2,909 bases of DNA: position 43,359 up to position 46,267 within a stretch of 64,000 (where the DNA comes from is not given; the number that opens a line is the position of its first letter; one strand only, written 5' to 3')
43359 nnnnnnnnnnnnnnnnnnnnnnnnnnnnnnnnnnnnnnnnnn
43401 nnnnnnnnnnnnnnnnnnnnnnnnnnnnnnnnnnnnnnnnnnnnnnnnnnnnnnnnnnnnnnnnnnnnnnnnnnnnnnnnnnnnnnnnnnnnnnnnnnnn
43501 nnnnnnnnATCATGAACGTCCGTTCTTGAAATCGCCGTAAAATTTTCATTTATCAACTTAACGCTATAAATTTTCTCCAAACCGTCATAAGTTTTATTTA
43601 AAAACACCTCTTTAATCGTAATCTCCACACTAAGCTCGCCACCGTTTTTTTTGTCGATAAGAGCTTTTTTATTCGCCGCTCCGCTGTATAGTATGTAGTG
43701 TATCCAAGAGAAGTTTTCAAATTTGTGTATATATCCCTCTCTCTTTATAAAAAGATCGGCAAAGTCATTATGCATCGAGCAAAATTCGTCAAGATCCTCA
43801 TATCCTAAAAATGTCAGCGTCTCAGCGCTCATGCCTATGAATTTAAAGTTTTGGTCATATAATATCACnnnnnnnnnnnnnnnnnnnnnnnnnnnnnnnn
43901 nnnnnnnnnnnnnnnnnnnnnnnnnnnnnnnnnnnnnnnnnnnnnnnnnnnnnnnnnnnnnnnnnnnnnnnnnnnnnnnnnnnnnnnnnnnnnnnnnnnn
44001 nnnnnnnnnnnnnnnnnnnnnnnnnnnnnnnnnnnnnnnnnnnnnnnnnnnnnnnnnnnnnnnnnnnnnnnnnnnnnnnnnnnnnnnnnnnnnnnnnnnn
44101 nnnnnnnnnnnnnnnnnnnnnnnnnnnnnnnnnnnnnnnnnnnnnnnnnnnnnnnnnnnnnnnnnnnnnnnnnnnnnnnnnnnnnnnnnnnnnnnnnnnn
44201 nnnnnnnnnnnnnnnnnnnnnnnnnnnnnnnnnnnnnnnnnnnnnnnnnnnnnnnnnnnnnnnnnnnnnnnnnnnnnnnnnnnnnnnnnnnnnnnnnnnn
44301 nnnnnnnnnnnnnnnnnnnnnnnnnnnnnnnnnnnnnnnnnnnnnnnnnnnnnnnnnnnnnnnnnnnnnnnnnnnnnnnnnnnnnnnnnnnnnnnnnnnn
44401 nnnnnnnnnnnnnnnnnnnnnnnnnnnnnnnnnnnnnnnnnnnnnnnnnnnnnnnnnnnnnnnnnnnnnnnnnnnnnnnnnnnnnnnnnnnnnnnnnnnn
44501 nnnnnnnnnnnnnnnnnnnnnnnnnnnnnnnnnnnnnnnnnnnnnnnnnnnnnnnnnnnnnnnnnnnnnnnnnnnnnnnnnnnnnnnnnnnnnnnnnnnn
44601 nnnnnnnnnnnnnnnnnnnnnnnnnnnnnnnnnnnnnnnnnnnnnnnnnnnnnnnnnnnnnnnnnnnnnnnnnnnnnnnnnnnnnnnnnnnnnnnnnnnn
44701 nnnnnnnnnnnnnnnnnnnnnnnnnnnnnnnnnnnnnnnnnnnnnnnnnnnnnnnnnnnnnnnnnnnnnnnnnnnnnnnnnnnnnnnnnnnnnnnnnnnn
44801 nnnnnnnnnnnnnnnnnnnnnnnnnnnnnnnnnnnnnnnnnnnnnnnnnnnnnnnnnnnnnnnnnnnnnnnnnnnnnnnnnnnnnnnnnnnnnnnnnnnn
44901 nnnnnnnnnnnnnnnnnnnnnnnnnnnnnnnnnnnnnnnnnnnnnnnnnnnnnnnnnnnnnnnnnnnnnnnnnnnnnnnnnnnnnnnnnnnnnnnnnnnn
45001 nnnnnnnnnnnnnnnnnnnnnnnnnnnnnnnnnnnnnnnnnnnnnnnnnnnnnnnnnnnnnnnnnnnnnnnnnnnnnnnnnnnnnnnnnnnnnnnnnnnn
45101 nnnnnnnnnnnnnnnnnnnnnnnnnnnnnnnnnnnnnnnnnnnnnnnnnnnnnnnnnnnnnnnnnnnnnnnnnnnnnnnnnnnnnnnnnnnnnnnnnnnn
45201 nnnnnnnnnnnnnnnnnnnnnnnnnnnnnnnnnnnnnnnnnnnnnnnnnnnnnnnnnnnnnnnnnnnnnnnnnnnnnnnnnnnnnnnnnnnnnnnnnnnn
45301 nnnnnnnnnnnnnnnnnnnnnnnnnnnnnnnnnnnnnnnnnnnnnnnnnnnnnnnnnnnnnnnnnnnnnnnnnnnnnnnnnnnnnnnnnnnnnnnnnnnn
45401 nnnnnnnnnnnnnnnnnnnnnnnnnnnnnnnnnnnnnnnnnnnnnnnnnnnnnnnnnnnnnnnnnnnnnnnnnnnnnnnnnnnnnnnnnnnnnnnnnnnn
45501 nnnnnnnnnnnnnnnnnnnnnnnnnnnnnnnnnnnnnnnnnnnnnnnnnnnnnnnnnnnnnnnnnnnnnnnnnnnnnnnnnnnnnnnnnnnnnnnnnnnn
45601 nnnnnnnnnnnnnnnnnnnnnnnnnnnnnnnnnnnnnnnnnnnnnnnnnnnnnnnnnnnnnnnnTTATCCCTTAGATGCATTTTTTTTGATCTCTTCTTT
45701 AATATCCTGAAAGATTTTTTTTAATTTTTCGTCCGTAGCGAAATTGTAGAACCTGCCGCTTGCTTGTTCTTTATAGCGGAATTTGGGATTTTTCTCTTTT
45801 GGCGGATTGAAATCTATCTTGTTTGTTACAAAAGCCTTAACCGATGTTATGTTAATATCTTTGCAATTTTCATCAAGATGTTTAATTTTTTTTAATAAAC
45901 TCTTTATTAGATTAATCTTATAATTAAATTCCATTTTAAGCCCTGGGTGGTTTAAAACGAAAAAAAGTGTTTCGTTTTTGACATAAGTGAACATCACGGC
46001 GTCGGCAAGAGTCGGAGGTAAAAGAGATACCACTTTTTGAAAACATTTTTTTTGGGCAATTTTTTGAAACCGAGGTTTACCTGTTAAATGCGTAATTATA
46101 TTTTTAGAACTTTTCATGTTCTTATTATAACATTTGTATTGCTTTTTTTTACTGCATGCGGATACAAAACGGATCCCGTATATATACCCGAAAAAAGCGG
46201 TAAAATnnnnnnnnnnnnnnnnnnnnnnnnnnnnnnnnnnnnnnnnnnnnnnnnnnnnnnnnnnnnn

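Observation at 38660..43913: Orphan phosphorelay: periplasmic-sensing hybrid histidine kinase adjacent to a PAS / 400-aa acidic disordered linker / Hpt protein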

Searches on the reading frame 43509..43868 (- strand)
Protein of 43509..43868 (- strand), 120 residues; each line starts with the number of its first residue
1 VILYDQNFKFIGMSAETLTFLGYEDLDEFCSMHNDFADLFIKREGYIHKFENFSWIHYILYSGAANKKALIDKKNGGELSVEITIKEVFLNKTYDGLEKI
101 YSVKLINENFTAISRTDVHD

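Call 33: predict_structure(alignment_id=A4)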
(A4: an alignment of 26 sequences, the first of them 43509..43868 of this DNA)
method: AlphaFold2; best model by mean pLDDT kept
length: 120 residues; sequences in the alignment: 26
mean_pLDDT: 88.6   pTM: 0.79
mean pLDDT of the five models: 88.6, 88.1, 86.2, 48.5, 48.0
residues with pLDDT >= 90: 90; 70-90: 19; 50-70: 7; < 50: 4
segments of 3 or more residues with pLDDT < 50: 117-120
pLDDT, mean of each block of 10 residues (from residue 1): 94 93 95 96 93 91 86 94 93 91 86 51
secondary structure, 60 per line:
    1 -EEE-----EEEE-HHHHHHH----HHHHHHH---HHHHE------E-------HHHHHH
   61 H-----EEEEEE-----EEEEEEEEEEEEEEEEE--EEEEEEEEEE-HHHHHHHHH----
elements in order: E2-4 E10-13 H15-21 H26-32 H36-39 H55-61 E67-72 E78-94 E97-106 H108-116

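Call 35: fold_search(model_id=the predicted structure, library=pdb)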
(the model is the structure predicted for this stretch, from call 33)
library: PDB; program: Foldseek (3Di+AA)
matches with E <= 10: 1118; with E <= 0.001: 0
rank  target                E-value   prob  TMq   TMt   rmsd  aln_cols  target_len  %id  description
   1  2vlg_D                3.1e-03  1.00  0.51  0.58   4.4       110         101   19  KinA PAS-A domain, homodimer (released 2008-03-18)
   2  7vnh_B                5.2e-03  1.00  0.50  0.52   5.2       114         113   15  drosophlia AHR PAS-B domain bound by the antagonist alpha-naphthoflavone (released 2022-04-13)
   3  7vni_B                5.6e-03  1.00  0.48  0.52   5.4       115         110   16  AHR-ARNT PAS-B heterodimer (released 2022-04-13)
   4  7vnh_A                6.7e-03  1.00  0.49  0.52   5.3       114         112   14  drosophlia AHR PAS-B domain bound by the antagonist alpha-naphthoflavone (released 2022-04-13)
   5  8qmo_D                6.7e-03  1.00  0.50  0.41  10.0       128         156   13  Cryo-EM structure of the benzo[a]pyrene-bound Hsp90-XAP2-AHR complex (released 2024-01-10)
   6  7zub_D                7.1e-03  0.99  0.45  0.37  10.2       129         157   15  Cryo-EM structure of the indirubin-bound Hsp90-XAP2-AHR complex (released 2022-11-23)
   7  2vlg_C                8.4e-03  1.00  0.53  0.60   4.2       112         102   18  KinA PAS-A domain, homodimer (released 2008-03-18)
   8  3mjq_A                1.2e-02  1.00  0.53  0.57   4.6       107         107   16  Crystal structure of the PAS domain of Q24QT8_DESHY protein from Desulfitobacterium hafniense. Northeast Structural Ge (released 2010-04-28)
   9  3mr0_A                1.3e-02  0.99  0.50  0.47   6.6       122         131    6  Crystal Structure of Sensory Box Histidine Kinase/Response Regulator from Burkholderia thailandensis E264 (released 2010-06-23)
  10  9cmf_A                1.4e-02  0.98  0.47  0.10   6.9       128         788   15  Substrate bound DosP (released 2024-11-20)
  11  6i22_A                1.4e-02  1.00  0.55  0.51   5.4       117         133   14  Flavin Analogue Sheds Light on Light-Oxygen-Voltage Domain Mechanism (released 2019-05-29)
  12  8iyn                  1.4e-02  0.99  0.52  0.52   5.3       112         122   13  Crystal structure of LOV1 D33N mutant of phototropin from Klebsormidium nitens (released 2024-04-10)
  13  7vni_A                1.4e-02  0.99  0.49  0.51   5.3       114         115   17  AHR-ARNT PAS-B heterodimer (released 2022-04-13)
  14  6i20_D                1.5e-02  0.99  0.53  0.49   5.4       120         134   15  Flavin Analogue Sheds Light on Light-Oxygen-Voltage Domain Mechanism (released 2019-05-29)
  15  8a52_A                1.6e-02  0.99  0.53  0.21   6.9       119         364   18  Crystal structure of a chimeric LOV-Histidine kinase SB2F1 (asymmetrical variant, trigonal form with long c-axis) (released 2023-12-27)
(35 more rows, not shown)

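Call 36: search_protein_representatives(alignment_id=A4)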
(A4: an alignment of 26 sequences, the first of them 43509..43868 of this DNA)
Query: 26 sequences, 120 profile positions. Proteins with E-value up to 0.001 (for the whole library): 477; up to 1e-10: 416; up to 1e-30: 112. The best 150 are listed.
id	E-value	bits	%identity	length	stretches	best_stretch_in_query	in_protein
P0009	2.2e-53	195.7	-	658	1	1-119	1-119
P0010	2.7e-53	195.3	-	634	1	1-119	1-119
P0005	2.9e-53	195.2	-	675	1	1-119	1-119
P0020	5.7e-53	194.3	-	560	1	1-119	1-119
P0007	6.3e-53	194.2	-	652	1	1-119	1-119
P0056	1.5e-52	193.0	-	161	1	1-119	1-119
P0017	2.2e-52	192.4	-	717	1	1-119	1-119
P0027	3.6e-52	191.7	-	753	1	1-119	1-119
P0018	1.2e-51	190.1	-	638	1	1-119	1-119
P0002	1.3e-51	189.9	-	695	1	1-119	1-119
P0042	6.2e-51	187.7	-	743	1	1-119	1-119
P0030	2.6e-50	185.7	-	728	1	1-119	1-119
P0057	3.5e-50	185.3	-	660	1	1-118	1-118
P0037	4.2e-50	185.0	-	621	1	1-118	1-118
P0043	6.9e-50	184.3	-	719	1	1-118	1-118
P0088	1.6e-37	144.4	-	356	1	1-118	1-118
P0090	3.2e-37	143.5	-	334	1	1-116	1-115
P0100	2.8e-35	137.2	-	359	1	1-113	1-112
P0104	1.1e-34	135.3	-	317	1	1-105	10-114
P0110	4.8e-34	133.2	-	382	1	1-117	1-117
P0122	7.5e-33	129.4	-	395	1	1-111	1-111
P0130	2.0e-32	128.0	-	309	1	1-108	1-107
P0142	1.5e-30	122.0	-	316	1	1-117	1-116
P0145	1.4e-29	118.9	-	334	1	1-109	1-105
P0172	1.1e-24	103.1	-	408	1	1-97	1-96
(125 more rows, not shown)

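Call 38: list_cluster_members(proteins=[P0088, P0090, P0100, P0104, P0110, P0122, P0142, P0145, P0172, P0130])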
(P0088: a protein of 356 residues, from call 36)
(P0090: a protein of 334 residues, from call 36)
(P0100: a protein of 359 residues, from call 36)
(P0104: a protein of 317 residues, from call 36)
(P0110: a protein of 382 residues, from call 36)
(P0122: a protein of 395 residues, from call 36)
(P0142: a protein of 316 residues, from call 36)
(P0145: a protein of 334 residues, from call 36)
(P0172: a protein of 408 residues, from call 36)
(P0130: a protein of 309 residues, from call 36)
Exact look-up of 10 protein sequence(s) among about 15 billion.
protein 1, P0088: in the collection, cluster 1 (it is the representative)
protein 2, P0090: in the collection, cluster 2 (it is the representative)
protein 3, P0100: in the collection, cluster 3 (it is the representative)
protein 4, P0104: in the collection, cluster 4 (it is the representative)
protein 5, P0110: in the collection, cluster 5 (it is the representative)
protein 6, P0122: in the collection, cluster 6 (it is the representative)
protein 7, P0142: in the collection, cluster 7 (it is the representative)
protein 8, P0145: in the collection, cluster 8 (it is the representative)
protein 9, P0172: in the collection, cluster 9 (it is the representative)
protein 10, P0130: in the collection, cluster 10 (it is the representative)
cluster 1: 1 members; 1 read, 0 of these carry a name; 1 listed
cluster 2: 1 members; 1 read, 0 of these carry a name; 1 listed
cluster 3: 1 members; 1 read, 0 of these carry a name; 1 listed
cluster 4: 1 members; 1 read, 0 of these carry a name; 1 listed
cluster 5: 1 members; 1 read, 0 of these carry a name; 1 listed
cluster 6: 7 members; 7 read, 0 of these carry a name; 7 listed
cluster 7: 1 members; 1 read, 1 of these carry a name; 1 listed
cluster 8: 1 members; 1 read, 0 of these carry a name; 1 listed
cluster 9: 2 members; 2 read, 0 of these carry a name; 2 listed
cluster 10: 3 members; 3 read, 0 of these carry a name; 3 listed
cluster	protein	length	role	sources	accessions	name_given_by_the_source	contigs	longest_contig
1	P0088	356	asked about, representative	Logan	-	-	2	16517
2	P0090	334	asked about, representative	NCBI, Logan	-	-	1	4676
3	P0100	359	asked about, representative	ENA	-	-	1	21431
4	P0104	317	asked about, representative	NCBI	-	-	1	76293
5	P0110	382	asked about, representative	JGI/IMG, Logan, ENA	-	-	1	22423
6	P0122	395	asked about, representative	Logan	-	-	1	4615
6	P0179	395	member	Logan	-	-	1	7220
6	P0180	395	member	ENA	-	-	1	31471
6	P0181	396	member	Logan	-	-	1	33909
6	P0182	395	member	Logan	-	-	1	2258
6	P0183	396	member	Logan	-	-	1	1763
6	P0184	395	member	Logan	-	-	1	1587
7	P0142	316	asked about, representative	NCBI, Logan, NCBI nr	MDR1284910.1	MAG: hypothetical protein LBJ88_01770 [Campylobacteraceae bacterium] | hypothetical protein [Campylobacteraceae bacterium]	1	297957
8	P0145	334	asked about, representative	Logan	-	-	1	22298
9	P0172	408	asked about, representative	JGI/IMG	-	-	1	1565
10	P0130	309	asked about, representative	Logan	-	-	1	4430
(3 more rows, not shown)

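Call 50: find_homologous_proteins(query=A5, max_evalue=0.00001)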
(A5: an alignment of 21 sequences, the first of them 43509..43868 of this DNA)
Query A5 (21 sequences) (120 aa, profile of the alignment): 19 proteins with E <= 0.00001 among 258 candidates.
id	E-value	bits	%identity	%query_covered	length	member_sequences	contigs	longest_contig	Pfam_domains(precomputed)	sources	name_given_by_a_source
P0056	1.5e-44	169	93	100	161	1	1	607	-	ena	-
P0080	2.2e-44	168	51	89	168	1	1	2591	-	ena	-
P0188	3.0e-42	161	57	96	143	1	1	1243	-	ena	-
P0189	7.9e-41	157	49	95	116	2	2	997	-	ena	-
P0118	4.5e-40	154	54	85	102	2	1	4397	-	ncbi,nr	ncbi:MAG TPA: hypothetical protein EYG93_06170, partial [Sulfurospirillum arcachonense]|nr:hypotheti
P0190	1.4e-39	153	43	90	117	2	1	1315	-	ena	-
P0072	1.6e-37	146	58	84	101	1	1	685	-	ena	-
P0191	4.5e-33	132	41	71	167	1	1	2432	-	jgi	jgi:hypothetical protein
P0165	2.7e-31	126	39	88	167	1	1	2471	-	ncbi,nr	ncbi:MAG: hypothetical protein R3302_07370, partial [Sulfurimonadaceae bacterium]|nr:hypothetical pr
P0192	1.2e-30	124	50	78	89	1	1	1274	-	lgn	-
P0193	6.7e-30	121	38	89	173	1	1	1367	-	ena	-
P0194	4.0e-29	119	37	78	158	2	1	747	-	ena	-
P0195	1.2e-26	111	35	80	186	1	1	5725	-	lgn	-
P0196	1.5e-24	104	59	49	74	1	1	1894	-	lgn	-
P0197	2.5e-24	103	44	60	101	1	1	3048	-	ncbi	-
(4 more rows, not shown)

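Call 51: find_encoding_contigs(protein=P0142, flank=8000, max_places=2)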
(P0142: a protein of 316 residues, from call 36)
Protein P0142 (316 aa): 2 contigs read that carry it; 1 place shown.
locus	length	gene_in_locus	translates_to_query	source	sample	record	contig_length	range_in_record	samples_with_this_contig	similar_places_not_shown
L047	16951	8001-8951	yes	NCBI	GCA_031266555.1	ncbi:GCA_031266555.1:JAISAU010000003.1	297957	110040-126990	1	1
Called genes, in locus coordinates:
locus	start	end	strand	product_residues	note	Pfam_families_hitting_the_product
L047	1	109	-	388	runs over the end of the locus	PF04413:Glycos_transf_N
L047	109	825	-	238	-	PF02591:Zn_ribbon_9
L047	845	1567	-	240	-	PF01784:DUF34_NIF3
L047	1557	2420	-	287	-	PF02091:tRNA-synt_2e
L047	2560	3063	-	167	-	PF00731:AIRC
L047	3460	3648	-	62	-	-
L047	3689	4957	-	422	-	PF01136:Peptidase_U32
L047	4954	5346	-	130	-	PF28017:CheZ_Pase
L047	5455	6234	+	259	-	PF02811:PHP, PF13263:PHP_C (faint)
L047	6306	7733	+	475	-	PF03951:Gln-synt_N, PF00120:Gln-synt_C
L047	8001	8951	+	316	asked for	-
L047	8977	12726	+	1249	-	PF08376:NIT, PF00512:HisKA, PF02518:HATPase_c, PF13589:HATPase_c_3 (weak), PF00072:Response_reg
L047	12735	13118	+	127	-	PF00072:Response_reg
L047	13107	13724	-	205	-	PF01634:HisG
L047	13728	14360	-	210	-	PF03309:Pan_kinase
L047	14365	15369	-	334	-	PF13360:PQQ_2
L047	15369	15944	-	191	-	-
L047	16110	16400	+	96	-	PF02686:GatC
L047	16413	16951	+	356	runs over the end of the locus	PF00437:T2SSE, PF12775:AAA_7 (weak), PF25199:nSTAND_NTPase5 (faint), PF04851:ResIII (faint)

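Call 62: find_encoding_contigs(protein=P0104, flank=7000, max_places=1)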
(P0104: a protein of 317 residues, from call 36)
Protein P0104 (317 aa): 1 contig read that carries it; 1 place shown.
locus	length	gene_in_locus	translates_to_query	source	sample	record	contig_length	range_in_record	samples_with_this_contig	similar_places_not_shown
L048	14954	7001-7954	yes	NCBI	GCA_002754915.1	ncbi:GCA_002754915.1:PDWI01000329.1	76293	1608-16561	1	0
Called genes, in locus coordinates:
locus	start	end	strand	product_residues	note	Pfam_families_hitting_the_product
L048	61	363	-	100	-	PF28396:SepQ_C (weak), PF01052:FliMN_C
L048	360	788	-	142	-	PF13690:CheX (weak)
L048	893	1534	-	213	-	PF02602:HEM4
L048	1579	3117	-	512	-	PF00117:GATase, PF07722:Peptidase_C26 (weak), PF02540:NAD_synthase (weak), PF03054:tRNA_Me_trans (faint), PF00958:GMP_synt_C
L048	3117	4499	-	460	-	PF03600:CitMHS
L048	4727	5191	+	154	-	-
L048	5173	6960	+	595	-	PF01541:GIY-YIG, PF27096:UvrC_M, PF02151:UVR, PF22920:UvrC_RNaseH, PF08459:UvrC_RNaseH_dom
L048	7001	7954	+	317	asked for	-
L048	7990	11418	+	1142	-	PF08376:NIT, PF00512:HisKA, PF02518:HATPase_c, PF00072:Response_reg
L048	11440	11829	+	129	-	PF00072:Response_reg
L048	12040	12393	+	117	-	PF00543:P-II (weak)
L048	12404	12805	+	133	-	PF00571:CBS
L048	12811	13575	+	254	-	PF06738:ThrE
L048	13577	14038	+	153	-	PF06738:ThrE, PF12821:ThrE_2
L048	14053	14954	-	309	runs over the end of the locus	PF01936:NYN, PF12872:OST-HTH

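Call 63: find_encoding_contigs(protein=P0110, flank=7000, max_places=1)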
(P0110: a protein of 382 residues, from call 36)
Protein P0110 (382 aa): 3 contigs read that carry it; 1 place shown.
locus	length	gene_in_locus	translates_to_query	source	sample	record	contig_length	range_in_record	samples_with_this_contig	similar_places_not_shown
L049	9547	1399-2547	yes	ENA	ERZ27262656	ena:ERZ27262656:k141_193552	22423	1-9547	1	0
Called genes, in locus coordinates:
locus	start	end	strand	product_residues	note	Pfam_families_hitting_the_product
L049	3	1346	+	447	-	?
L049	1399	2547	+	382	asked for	-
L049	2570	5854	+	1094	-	PF08376:NIT, PF00512:HisKA, PF02518:HATPase_c, PF00072:Response_reg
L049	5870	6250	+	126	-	PF00072:Response_reg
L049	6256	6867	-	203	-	PF01634:HisG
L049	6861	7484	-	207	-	PF03309:Pan_kinase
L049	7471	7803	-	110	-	-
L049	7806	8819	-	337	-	PF13570:Beta-prop_ACSF4 (faint)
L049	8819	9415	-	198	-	-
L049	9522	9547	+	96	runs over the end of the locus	PF02686:GatC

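Call 64: find_encoding_contigs(protein=P0100, flank=7000, max_places=1)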
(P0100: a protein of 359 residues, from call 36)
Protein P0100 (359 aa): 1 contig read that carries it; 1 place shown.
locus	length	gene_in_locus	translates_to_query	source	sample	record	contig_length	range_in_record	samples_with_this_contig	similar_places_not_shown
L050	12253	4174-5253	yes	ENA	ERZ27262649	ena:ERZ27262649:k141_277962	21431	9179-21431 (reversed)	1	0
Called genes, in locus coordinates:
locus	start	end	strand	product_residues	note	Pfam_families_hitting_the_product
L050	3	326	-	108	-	?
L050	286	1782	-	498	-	PF00890:FAD_binding_2, PF01266:DAO (weak), PF02910:Succ_DH_flav_C (faint)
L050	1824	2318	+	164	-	-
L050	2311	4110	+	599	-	PF01541:GIY-YIG (weak), PF27096:UvrC_M, PF02151:UVR, PF22920:UvrC_RNaseH, PF08459:UvrC_RNaseH_dom, PF14520:HHH_5 (faint)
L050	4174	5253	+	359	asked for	-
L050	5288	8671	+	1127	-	PF08376:NIT, PF00512:HisKA, PF02518:HATPase_c, PF00072:Response_reg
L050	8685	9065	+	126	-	PF00072:Response_reg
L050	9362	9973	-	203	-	PF01634:HisG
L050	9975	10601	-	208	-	PF03309:Pan_kinase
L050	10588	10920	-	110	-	-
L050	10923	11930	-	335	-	-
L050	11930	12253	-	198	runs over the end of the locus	-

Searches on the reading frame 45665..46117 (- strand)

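Call 3: search_protein_families(library=pfam, proteins=[window:45665-46117:-], max_evalue=1)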
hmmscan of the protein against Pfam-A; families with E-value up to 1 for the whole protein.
window:45665-46117:- (150 aa): 2 families
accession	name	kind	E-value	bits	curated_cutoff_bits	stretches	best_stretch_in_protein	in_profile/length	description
PF05258.17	DciA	-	0.0013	19.3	24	1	14-75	13-75/89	Dna[CI] antecedent, DciA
PF23461.1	ZMYND11_CC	-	0.12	13.2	27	1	129-147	4-22/54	ZMYND11 protein coiled-coil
